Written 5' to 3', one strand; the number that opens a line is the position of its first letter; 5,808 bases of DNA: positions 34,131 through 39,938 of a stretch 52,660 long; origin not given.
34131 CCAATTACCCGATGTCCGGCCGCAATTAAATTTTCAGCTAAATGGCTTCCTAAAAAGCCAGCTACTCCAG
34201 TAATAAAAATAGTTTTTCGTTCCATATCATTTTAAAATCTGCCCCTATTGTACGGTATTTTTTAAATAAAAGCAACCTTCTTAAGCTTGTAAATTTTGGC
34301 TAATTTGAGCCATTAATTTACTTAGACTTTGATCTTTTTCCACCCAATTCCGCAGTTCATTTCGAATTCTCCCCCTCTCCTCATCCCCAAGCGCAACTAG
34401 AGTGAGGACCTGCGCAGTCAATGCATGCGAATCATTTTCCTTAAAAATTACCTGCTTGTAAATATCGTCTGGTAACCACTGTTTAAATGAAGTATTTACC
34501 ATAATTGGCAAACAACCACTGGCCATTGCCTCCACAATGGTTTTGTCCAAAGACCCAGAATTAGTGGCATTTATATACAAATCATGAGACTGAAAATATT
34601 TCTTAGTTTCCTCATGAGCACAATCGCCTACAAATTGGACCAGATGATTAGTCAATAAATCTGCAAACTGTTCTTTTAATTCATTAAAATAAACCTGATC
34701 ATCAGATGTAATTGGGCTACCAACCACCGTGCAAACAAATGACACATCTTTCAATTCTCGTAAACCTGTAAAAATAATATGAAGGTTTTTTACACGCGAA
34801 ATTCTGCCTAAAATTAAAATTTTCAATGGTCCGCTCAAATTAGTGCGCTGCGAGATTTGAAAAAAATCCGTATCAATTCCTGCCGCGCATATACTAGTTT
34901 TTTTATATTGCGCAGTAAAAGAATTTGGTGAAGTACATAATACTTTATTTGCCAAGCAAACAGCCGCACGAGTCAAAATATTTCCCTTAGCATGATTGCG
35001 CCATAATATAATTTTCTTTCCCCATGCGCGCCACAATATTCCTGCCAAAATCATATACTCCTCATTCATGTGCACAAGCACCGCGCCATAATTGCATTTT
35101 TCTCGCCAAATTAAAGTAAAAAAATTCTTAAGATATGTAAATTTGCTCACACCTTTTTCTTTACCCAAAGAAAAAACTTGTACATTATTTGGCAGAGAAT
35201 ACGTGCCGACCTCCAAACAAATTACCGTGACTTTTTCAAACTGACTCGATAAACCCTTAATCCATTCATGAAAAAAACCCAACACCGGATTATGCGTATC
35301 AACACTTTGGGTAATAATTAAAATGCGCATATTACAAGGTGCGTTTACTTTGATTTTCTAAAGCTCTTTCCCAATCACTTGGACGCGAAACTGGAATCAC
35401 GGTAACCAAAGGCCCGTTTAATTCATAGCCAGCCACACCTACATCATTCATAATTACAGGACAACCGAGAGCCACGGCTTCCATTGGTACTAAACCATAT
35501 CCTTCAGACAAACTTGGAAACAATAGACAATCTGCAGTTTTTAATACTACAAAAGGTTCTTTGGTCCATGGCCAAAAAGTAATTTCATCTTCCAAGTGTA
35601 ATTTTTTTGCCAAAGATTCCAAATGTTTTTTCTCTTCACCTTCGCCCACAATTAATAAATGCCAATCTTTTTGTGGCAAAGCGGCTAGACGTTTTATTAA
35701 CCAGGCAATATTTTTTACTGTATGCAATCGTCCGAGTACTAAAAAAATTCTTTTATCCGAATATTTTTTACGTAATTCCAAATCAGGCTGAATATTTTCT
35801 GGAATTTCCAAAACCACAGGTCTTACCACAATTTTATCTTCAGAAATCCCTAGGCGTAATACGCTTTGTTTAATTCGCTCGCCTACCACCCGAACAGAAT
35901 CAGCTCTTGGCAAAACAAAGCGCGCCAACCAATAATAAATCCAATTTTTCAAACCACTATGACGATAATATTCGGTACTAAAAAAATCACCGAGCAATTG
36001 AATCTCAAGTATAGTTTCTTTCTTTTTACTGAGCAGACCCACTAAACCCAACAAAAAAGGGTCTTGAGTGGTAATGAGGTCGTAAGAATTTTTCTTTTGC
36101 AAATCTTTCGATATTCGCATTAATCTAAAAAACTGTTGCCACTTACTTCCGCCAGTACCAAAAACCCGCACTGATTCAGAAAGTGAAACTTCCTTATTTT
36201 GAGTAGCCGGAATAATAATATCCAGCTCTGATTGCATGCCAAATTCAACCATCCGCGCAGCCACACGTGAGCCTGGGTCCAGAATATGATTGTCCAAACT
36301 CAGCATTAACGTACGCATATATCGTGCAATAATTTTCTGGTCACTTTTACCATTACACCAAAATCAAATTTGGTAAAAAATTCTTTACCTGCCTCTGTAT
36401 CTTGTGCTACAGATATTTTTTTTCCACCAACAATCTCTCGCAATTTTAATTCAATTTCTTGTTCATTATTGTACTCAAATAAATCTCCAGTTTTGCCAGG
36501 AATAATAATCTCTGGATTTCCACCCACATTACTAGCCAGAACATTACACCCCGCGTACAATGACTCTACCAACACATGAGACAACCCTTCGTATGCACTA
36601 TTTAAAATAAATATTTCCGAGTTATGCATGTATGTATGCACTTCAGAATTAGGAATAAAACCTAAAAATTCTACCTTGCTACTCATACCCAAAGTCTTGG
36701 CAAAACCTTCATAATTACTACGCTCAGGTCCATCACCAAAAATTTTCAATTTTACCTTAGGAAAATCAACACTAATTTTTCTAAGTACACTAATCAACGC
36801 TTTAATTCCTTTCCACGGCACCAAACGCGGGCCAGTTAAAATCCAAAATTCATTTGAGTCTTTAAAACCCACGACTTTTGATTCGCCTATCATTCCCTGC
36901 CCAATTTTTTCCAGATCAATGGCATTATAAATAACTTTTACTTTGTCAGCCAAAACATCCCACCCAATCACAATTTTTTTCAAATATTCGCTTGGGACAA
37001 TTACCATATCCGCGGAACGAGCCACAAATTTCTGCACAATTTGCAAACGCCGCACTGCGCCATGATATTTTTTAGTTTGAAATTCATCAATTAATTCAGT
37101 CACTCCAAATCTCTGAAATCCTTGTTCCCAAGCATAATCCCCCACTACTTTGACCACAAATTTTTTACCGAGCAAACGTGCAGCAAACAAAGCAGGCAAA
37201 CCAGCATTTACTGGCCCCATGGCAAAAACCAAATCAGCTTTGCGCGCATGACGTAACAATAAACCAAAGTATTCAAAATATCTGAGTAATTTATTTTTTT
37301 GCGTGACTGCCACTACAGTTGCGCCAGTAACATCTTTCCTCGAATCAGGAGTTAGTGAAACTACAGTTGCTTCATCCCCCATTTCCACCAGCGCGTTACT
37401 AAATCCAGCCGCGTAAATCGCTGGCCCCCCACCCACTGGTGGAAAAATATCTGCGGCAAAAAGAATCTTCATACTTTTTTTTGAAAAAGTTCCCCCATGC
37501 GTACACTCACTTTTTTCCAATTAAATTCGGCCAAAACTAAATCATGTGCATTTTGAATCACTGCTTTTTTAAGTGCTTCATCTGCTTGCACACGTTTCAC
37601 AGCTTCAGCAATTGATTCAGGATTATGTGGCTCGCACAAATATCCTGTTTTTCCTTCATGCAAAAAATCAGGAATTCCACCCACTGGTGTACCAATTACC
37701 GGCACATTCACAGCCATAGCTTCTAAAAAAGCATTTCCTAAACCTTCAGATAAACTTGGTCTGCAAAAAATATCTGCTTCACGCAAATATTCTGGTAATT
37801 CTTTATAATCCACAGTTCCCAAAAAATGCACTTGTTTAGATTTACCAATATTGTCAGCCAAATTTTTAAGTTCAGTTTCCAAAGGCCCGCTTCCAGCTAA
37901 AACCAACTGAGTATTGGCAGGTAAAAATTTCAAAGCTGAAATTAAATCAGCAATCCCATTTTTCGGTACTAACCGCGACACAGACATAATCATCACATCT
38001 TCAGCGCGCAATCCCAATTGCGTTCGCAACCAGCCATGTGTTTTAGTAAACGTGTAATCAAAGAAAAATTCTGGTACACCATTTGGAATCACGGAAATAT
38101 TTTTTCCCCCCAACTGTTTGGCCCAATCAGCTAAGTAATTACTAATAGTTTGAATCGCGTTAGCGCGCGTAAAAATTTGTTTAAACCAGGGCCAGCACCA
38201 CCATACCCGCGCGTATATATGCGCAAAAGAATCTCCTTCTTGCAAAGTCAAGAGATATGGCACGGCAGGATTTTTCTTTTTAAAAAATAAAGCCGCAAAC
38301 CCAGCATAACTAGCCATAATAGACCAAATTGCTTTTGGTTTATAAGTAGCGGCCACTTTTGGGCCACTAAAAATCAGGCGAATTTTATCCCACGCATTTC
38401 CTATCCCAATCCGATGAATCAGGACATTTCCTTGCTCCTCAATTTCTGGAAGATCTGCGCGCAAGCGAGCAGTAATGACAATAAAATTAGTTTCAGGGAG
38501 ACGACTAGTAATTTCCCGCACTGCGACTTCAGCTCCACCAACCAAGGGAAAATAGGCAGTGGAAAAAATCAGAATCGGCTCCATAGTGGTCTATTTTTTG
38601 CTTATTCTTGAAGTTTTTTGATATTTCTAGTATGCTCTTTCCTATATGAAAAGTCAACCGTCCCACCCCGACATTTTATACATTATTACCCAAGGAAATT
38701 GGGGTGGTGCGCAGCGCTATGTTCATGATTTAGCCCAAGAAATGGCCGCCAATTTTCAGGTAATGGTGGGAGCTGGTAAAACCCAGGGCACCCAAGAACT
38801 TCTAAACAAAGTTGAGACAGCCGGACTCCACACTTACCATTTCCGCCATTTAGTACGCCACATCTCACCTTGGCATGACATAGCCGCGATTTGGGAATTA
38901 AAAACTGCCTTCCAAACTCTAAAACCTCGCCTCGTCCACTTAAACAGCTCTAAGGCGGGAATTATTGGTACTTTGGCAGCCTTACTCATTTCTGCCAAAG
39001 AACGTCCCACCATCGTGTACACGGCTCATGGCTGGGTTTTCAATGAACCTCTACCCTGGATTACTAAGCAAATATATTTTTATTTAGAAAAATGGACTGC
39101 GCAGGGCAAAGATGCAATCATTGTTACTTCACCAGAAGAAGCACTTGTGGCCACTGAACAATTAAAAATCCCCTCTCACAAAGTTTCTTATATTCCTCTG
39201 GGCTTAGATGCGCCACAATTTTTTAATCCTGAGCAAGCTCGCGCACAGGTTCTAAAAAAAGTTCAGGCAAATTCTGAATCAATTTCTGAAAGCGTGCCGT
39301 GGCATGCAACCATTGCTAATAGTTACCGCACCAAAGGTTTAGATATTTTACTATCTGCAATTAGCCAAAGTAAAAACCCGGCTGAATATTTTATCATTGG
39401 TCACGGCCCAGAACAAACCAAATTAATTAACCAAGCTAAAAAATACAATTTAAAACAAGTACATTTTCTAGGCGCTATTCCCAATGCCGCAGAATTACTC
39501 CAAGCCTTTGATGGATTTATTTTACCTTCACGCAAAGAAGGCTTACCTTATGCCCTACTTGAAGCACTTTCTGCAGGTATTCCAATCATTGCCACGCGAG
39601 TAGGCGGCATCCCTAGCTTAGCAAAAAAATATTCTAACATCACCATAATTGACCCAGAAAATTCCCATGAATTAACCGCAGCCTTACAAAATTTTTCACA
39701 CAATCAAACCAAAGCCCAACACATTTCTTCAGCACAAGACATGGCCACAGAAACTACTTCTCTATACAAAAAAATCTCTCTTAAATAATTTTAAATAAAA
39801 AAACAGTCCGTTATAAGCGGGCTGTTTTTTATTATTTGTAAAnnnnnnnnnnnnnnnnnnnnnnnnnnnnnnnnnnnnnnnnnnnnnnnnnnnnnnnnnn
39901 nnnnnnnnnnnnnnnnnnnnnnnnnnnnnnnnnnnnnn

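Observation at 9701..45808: A 32-kb uninterrupted glycan-assembly super-locus runs straight into a 1255-aa Ser/Thr-rich secreted protein: candidate surface (S-layer) protein glycosylation system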

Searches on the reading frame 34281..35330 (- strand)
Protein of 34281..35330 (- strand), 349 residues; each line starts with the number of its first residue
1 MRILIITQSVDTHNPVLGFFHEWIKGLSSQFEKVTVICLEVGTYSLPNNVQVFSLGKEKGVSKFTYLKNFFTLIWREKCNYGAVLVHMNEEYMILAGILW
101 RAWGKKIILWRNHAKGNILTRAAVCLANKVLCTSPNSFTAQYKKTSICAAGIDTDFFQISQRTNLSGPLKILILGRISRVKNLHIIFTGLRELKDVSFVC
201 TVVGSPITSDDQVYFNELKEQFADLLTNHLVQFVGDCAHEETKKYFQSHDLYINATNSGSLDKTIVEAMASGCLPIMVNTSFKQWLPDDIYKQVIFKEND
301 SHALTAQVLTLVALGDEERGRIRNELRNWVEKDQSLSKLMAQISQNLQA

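Call 6: search_protein_families(library=pfam, proteins=[window:34281-35330:-], max_evalue=0.001)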
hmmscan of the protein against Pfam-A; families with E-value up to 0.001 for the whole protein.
window:34281-35330:- (349 aa): 2 families
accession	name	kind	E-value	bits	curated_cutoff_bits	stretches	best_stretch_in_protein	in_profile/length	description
PF00534.26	Glycos_transf_1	-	4.6e-15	56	26.4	1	161-327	7-170/172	Glycosyl transferases group 1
PF13692.12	Glyco_trans_1_4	-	7.6e-11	42.9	27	1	170-312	3-140/142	Glycosyl transferases group 1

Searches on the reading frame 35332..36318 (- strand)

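Call 6: search_protein_families(library=pfam, proteins=[window:35332-36318:-], max_evalue=0.001)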
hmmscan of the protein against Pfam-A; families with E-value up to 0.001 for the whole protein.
window:35332-36318:- (328 aa): 5 families
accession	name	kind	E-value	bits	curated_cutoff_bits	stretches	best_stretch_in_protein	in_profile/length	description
PF00534.26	Glycos_transf_1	-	3.1e-27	95.6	26.4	1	184-296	10-127/172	Glycosyl transferases group 1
PF13692.12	Glyco_trans_1_4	-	3.6e-25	89.3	27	1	190-319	2-135/142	Glycosyl transferases group 1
PF20706.3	GT4-conflict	-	9.3e-14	51.6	26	1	134-292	142-312/385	Family 4 Glycosyltransferase in conflict systems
PF13579.12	Glyco_trans_4_4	-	9.6e-10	39.5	29.7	1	19-167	10-156/158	Glycosyl transferase 4-like domain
PF13439.12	Glyco_transf_4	-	2.5e-08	34.6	28.5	1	47-166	41-162/170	Glycosyltransferase Family 4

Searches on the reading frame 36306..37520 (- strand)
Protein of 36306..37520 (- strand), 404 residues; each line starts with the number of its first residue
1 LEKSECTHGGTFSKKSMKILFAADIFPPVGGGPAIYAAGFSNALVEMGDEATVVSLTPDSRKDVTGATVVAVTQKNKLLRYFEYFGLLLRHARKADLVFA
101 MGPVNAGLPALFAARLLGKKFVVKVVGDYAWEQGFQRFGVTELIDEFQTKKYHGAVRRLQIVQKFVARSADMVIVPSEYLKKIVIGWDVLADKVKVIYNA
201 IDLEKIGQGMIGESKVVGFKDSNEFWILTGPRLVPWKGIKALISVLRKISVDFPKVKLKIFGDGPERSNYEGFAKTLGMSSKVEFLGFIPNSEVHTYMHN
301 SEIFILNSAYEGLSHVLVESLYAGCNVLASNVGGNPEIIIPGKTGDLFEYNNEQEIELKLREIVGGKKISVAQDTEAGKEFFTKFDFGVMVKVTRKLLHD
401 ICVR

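Call 6: search_protein_families(library=pfam, proteins=[window:36306-37520:-], max_evalue=0.001)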
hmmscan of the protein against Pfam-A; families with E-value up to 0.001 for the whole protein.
window:36306-37520:- (404 aa): 4 families
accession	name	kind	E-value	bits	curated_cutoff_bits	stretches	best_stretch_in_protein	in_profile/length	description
PF00534.26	Glycos_transf_1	-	1.9e-34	119.1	26.4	1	218-367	9-159/172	Glycosyl transferases group 1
PF13692.12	Glyco_trans_1_4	-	2.5e-23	83.4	27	1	232-362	9-138/142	Glycosyl transferases group 1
PF13439.12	Glyco_transf_4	-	9.6e-17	62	28.5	1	31-205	2-170/170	Glycosyltransferase Family 4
PF13579.12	Glyco_trans_4_4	-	2.9e-14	54.2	29.7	1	31-199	1-157/158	Glycosyl transferase 4-like domain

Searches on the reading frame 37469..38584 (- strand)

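Call 6: search_protein_families(library=pfam, proteins=[window:37469-38584:-], max_evalue=0.001)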
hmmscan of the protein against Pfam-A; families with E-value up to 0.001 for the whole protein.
window:37469-38584:- (371 aa): 6 families
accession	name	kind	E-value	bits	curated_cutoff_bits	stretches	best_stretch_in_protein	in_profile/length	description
PF00534.26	Glycos_transf_1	-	2.5e-42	144.8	26.4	1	188-347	7-170/172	Glycosyl transferases group 1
PF13692.12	Glyco_trans_1_4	-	7.1e-34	117.5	27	1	199-334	4-141/142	Glycosyl transferases group 1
PF13439.12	Glyco_transf_4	-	9.2e-11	42.5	28.5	1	15-170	1-166/170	Glycosyltransferase Family 4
PF13524.12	Glyco_trans_1_2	-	1e-10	42.1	25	1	226-358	16-137/144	Glycosyl transferase-like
PF13579.12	Glyco_trans_4_4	-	7.3e-09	36.6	29.7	1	16-169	1-158/158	Glycosyl transferase 4-like domain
PF20706.3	GT4-conflict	-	5.5e-06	26.1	26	1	252-348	263-357/385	Family 4 Glycosyltransferase in conflict systems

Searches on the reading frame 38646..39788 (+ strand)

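Call 6: search_protein_families(library=pfam, proteins=[window:38646-39788:+], max_evalue=0.001)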
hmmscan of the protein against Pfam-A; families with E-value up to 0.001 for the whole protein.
window:38646-39788:+ (380 aa): 6 families
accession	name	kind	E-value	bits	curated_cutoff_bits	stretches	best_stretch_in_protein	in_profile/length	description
PF00534.26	Glycos_transf_1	-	6.5e-30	104.3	26.4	1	223-362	21-167/172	Glycosyl transferases group 1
PF13692.12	Glyco_trans_1_4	-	6.2e-26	91.8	27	1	226-350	10-139/142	Glycosyl transferases group 1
PF13439.12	Glyco_transf_4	-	6.9e-23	82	28.5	1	19-188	1-167/170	Glycosyltransferase Family 4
PF13579.12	Glyco_trans_4_4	-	3.6e-19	70.1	29.7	1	20-186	1-158/158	Glycosyl transferase 4-like domain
PF13477.12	Glyco_trans_4_2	-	6.6e-07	30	23.4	1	29-162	16-139/139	Glycosyl transferase 4-like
PF20706.3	GT4-conflict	-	0.00069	19.1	26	0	274-325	268-319/385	Family 4 Glycosyltransferase in conflict systems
